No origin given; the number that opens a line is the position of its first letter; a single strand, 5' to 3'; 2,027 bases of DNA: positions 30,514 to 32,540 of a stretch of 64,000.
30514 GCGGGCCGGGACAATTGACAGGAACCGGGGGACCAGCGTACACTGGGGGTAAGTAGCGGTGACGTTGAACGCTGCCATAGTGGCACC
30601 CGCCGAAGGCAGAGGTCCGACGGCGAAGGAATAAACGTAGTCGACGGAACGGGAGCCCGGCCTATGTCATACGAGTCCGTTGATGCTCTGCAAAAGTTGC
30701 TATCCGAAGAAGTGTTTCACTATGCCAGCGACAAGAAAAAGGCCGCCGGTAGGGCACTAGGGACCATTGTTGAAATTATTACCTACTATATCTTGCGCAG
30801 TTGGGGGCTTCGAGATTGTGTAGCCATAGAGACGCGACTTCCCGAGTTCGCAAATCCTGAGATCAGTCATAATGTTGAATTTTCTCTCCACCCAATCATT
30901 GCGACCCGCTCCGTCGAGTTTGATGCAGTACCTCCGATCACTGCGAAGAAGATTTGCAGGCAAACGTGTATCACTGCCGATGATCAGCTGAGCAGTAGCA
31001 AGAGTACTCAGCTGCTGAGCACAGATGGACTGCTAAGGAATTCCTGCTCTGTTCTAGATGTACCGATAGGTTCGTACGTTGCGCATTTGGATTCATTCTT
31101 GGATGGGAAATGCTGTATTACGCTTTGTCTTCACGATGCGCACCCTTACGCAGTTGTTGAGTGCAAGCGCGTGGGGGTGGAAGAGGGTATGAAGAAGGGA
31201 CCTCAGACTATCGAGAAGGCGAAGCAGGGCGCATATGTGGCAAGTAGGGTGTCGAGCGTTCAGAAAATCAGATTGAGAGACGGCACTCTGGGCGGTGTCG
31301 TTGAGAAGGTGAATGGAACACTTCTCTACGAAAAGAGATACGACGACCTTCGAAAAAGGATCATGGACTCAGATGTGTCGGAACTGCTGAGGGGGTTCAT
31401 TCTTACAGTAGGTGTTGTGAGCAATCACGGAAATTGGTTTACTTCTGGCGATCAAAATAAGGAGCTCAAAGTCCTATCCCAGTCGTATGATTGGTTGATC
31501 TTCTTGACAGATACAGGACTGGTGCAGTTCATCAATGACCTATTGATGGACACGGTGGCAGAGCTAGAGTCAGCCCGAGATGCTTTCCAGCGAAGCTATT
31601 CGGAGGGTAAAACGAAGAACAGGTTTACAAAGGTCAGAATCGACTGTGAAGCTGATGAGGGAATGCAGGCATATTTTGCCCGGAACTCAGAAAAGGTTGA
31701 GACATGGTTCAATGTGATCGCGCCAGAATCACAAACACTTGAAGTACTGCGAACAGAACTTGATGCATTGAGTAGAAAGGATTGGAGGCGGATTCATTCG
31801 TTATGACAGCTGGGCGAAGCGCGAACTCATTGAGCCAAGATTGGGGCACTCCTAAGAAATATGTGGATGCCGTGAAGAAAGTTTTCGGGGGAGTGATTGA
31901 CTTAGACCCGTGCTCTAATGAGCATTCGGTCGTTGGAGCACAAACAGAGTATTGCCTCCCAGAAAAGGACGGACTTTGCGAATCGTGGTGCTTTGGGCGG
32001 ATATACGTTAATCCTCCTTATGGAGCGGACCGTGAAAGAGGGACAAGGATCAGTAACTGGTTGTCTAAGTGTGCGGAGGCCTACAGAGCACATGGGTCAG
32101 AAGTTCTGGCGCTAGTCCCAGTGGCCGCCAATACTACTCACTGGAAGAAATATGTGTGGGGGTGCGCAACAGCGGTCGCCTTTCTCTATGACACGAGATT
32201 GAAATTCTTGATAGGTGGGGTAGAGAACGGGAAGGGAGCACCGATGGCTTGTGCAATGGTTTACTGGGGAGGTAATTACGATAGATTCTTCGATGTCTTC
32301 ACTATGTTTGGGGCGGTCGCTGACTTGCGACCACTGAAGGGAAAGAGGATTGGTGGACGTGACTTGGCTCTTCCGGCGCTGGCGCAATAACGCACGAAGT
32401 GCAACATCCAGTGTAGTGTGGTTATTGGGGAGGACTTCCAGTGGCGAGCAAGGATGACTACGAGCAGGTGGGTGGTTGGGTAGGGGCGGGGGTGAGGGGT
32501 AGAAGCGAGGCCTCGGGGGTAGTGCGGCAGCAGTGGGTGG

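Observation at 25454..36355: Identical-orientation 28-bp motif upstream of two paralogous integrase genes 10.9 kb apart: tandemly integrated sister elements?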

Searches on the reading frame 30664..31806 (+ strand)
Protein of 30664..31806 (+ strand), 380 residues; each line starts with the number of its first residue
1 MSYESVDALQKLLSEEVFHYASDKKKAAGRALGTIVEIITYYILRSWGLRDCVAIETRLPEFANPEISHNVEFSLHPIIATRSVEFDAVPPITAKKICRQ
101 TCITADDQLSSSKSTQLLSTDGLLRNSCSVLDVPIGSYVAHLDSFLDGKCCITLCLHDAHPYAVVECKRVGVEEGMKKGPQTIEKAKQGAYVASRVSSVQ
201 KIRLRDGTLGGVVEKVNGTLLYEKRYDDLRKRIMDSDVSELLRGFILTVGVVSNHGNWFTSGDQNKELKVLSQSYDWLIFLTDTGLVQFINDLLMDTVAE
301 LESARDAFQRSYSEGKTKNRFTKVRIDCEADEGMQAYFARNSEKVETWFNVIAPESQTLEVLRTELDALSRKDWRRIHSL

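Call 10: search_protein_families(library=pfam, proteins=[window:30664-31806:+], max_evalue=0.01)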
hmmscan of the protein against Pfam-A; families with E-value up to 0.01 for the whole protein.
window:30664-31806:+ (380 aa): 0 families

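Call 16: search_protein_families(library=ncbifam, proteins=[window:30664-31806:+], max_evalue=0.01)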
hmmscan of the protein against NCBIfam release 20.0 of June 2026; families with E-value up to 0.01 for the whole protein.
window:30664-31806:+ (380 aa): 0 families

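Call 17: search_protein_families(library=phrogs, proteins=[window:30664-31806:+], max_evalue=0.01)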
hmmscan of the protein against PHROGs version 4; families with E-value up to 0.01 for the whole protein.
window:30664-31806:+ (380 aa): 0 families

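Call 18: search_protein_families(library=padloc, proteins=[window:30664-31806:+], max_evalue=0.01)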
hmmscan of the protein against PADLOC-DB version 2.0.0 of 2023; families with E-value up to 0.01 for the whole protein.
window:30664-31806:+ (380 aa): 1 family
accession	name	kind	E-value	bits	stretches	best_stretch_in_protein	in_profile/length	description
PDLC03437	REase_II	-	0.0013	16.1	0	176-196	229-249/381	Type II restriction enzyme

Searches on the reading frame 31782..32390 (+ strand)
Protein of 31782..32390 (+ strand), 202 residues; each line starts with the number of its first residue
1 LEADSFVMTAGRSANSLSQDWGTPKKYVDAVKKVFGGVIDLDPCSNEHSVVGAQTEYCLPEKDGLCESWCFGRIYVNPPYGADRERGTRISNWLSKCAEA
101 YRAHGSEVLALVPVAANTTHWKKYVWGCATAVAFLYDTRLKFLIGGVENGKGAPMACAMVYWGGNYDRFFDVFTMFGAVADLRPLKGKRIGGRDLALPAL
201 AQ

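Call 10: search_protein_families(library=pfam, proteins=[window:31782-32390:+], max_evalue=0.01)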
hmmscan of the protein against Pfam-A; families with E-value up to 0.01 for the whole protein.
window:31782-32390:+ (202 aa): 1 family
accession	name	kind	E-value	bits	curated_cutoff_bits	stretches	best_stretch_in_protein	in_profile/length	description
PF05869.16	Dam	-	1.1e-14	54.9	28.1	1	17-161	8-142/169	DNA N-6-adenine-methyltransferase (Dam)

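Call 16: search_protein_families(library=ncbifam, proteins=[window:31782-32390:+], max_evalue=0.01)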
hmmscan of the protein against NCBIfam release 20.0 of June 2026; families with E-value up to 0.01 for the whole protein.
window:31782-32390:+ (202 aa): 1 family
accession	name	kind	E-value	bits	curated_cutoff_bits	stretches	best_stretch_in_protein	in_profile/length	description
TIGR01712.1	phage_N6A_met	equivalog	9.9e-09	34.9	97.05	1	19-155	12-134/165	phage N-6-adenine-methyltransferase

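Call 17: search_protein_families(library=phrogs, proteins=[window:31782-32390:+], max_evalue=0.01)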
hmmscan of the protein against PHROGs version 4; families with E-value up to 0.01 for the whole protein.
window:31782-32390:+ (202 aa): 2 families
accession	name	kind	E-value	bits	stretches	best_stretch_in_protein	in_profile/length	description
phrog_111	-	other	6.4e-28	99.4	1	14-167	60-206/345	DNA methyltransferase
phrog_22740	-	unknown function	3.2e-06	28.6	1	16-103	9-88/99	-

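Call 18: search_protein_families(library=padloc, proteins=[window:31782-32390:+], max_evalue=0.01)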
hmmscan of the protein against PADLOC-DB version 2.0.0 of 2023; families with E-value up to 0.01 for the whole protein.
window:31782-32390:+ (202 aa): 1 family
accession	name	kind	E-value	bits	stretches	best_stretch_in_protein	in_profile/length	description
PDLC03726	oMTase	-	2.3e-11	41.9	1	16-149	9-128/140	orphan methyltransferase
